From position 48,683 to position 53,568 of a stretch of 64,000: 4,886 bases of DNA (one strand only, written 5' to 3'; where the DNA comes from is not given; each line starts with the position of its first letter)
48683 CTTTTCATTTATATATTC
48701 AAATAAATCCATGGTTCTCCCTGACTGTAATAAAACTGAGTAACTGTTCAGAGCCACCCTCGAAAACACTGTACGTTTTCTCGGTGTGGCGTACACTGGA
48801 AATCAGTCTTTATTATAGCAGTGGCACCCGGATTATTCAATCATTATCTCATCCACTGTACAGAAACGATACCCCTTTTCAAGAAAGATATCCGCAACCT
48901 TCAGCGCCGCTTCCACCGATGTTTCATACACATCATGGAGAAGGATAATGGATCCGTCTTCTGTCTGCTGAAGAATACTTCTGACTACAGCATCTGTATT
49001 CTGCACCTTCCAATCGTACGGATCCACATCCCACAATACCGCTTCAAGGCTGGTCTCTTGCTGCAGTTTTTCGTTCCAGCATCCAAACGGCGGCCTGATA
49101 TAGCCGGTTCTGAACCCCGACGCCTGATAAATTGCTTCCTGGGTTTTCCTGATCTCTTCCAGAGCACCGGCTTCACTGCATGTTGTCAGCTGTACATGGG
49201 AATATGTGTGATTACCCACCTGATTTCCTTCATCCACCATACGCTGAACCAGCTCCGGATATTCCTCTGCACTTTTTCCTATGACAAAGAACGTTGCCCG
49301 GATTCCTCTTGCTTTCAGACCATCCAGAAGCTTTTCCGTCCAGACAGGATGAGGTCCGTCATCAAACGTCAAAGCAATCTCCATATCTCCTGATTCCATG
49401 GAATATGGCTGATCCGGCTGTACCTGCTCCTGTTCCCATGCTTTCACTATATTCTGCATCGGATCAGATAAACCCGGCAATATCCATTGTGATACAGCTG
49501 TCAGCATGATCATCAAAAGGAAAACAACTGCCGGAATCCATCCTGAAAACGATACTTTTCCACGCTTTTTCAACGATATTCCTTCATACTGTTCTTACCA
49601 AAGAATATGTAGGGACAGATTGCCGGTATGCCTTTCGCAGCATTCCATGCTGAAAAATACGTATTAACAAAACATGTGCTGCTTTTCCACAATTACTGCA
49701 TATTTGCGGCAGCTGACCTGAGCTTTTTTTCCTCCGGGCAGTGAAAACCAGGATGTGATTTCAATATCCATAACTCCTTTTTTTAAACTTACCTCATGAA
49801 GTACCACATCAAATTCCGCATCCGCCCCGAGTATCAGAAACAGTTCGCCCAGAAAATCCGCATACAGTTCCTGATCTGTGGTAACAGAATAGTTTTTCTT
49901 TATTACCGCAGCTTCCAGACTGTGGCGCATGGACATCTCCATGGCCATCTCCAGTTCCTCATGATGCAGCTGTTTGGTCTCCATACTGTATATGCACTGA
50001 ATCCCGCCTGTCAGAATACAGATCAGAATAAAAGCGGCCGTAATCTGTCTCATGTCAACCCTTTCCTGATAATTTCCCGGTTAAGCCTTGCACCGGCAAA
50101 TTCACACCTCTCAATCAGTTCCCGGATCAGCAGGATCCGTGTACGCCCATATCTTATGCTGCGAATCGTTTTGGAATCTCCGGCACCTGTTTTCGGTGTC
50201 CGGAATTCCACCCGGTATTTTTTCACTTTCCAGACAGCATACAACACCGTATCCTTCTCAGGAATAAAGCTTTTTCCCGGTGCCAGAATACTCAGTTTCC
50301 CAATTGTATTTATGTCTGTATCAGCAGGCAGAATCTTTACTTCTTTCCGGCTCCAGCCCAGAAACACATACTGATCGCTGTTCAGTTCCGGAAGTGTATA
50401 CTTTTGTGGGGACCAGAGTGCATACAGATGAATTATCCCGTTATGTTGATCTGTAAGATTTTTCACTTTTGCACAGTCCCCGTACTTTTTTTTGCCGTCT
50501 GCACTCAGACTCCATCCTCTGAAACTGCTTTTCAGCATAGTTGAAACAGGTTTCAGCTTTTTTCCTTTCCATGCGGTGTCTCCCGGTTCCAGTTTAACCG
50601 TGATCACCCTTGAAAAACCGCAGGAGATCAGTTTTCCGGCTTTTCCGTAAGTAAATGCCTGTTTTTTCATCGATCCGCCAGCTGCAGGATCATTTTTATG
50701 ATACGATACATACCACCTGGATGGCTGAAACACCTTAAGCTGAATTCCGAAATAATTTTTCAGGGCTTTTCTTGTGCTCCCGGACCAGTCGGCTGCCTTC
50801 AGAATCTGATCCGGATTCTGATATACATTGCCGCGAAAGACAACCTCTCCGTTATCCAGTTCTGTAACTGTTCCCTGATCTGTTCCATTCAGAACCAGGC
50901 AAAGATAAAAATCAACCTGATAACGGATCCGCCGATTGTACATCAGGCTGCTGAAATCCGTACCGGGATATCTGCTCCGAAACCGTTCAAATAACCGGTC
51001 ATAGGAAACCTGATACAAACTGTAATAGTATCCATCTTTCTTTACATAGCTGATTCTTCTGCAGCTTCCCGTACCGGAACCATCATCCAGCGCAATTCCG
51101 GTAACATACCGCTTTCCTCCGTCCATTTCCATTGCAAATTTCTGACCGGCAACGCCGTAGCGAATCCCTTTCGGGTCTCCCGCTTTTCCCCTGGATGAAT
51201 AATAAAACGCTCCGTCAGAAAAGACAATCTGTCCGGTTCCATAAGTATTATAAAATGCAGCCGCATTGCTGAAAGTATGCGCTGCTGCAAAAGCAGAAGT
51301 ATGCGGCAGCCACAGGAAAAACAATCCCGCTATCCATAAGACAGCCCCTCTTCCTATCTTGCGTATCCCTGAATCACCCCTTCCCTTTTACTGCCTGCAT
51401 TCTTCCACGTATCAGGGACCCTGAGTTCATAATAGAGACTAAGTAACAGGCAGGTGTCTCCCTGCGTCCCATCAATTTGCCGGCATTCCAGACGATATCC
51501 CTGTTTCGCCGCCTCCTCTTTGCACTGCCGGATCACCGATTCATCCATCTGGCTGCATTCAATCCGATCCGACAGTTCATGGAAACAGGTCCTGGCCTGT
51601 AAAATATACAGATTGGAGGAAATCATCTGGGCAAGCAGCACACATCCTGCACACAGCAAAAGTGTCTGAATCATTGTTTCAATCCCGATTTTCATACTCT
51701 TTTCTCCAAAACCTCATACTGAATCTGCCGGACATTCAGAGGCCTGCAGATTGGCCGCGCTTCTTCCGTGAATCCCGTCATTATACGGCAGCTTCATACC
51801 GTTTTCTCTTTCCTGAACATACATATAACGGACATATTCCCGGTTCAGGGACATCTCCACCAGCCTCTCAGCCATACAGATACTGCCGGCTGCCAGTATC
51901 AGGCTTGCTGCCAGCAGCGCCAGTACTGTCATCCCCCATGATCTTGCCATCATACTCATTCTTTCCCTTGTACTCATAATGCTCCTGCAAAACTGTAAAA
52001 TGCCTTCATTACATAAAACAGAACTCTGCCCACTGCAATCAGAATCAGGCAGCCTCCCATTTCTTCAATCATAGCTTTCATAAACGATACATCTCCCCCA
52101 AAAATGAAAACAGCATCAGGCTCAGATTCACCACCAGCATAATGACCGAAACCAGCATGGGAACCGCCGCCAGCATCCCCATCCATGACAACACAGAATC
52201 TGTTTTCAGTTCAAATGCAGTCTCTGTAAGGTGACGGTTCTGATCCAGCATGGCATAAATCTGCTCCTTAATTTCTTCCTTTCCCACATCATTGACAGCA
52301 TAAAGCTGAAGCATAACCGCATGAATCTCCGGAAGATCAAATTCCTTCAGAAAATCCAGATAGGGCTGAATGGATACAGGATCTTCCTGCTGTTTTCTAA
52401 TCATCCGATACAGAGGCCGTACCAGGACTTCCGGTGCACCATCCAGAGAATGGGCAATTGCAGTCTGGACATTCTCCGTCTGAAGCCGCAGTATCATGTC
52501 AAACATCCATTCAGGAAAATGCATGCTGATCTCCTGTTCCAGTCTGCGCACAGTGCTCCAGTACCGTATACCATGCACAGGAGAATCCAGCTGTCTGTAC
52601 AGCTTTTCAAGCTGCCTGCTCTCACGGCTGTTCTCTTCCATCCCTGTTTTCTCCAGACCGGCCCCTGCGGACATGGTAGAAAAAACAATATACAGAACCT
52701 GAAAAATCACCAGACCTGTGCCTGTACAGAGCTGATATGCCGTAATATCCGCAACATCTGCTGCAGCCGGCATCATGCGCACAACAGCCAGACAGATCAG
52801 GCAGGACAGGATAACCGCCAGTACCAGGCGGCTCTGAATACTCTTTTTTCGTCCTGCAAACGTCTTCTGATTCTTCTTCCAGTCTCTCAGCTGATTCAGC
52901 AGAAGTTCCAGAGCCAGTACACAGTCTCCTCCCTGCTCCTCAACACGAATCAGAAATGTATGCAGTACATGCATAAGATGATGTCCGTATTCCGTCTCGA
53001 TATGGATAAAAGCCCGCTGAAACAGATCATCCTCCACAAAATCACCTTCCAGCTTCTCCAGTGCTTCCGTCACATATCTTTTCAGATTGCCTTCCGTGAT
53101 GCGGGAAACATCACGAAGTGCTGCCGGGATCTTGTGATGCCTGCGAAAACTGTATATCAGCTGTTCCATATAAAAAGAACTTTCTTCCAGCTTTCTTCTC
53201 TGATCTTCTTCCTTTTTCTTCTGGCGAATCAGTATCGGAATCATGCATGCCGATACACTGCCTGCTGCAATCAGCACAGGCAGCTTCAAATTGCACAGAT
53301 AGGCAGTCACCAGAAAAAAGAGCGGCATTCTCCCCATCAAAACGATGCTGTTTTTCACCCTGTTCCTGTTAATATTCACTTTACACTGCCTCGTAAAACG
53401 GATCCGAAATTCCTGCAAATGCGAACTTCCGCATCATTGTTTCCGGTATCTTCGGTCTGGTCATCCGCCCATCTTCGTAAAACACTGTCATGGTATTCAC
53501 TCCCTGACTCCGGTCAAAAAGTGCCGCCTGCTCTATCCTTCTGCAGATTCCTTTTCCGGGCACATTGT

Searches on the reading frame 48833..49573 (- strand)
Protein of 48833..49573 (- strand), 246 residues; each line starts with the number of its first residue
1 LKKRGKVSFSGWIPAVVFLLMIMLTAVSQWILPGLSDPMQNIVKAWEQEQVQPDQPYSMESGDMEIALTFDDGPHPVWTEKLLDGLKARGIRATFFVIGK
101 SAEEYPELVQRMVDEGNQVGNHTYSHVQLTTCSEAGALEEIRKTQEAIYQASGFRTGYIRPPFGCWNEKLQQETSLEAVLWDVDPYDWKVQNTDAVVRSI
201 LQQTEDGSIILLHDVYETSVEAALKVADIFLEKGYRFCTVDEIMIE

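Call 80: search_protein_families(library=pfam, proteins=[window:48833-49573:-], max_evalue=0.01)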
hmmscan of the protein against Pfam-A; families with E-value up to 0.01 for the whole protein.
window:48833-49573:- (246 aa): 2 families
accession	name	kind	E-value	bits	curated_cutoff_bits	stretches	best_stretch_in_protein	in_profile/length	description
PF01522.26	Polysacc_deac_1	-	7.4e-37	126.5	23.1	1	63-173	6-115/124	Polysaccharide deacetylase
PF10096.14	DUF2334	-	0.0049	16.9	26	0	102-132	52-82/203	Uncharacterized protein conserved in bacteria (DUF2334)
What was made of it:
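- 48833..49573 (-): Membrane-anchored polysaccharide deacetylase upstream of rarA. It is a conserved neighbour, not part of the trio. Pfam Polysacc_deac_1 7.4e-37 (call 80).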

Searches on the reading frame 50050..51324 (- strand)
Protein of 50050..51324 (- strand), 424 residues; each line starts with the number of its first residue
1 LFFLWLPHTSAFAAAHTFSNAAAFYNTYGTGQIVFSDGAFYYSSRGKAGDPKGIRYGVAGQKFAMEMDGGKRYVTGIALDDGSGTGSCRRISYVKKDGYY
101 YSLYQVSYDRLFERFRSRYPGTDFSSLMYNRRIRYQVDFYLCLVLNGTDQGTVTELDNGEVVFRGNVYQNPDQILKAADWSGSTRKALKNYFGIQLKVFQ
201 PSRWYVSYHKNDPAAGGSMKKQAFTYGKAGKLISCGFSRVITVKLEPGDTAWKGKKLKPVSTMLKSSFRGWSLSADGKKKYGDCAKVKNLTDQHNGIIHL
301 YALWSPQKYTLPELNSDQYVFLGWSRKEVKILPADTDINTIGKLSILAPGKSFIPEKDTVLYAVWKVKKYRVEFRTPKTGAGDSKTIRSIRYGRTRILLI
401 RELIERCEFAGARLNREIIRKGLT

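Call 80: search_protein_families(library=pfam, proteins=[window:50050-51324:-], max_evalue=0.01)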
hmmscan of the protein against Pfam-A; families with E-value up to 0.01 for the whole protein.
window:50050-51324:- (424 aa): 1 family
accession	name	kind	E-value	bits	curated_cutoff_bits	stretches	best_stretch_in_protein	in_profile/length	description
PF09479.16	Flg_new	-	0.002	18.6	27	0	266-287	33-54/65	Listeria-Bacteroides repeat domain (List_Bact_rpt)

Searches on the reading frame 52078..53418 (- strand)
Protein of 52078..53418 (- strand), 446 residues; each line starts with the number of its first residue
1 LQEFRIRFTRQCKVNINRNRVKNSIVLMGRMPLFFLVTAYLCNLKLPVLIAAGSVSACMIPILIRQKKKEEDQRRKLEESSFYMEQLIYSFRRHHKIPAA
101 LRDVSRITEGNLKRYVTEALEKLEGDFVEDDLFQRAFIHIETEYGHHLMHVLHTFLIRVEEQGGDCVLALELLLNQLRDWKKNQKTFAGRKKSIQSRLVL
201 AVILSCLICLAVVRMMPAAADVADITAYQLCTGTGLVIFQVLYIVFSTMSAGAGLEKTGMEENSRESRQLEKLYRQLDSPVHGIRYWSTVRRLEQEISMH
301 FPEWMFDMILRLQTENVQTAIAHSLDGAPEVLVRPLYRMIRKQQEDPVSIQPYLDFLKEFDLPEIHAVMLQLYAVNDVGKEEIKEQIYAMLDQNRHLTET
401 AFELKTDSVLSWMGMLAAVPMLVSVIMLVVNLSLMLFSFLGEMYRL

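Call 80: search_protein_families(library=pfam, proteins=[window:52078-53418:-], max_evalue=0.01)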
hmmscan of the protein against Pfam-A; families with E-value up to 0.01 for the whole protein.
window:52078-53418:- (446 aa): 1 family
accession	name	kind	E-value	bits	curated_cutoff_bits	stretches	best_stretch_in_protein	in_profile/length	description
PF00482.28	T2SSF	-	4.8e-05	23.8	25.2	1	86-212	4-123/125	Type II secretion system (T2SS), protein F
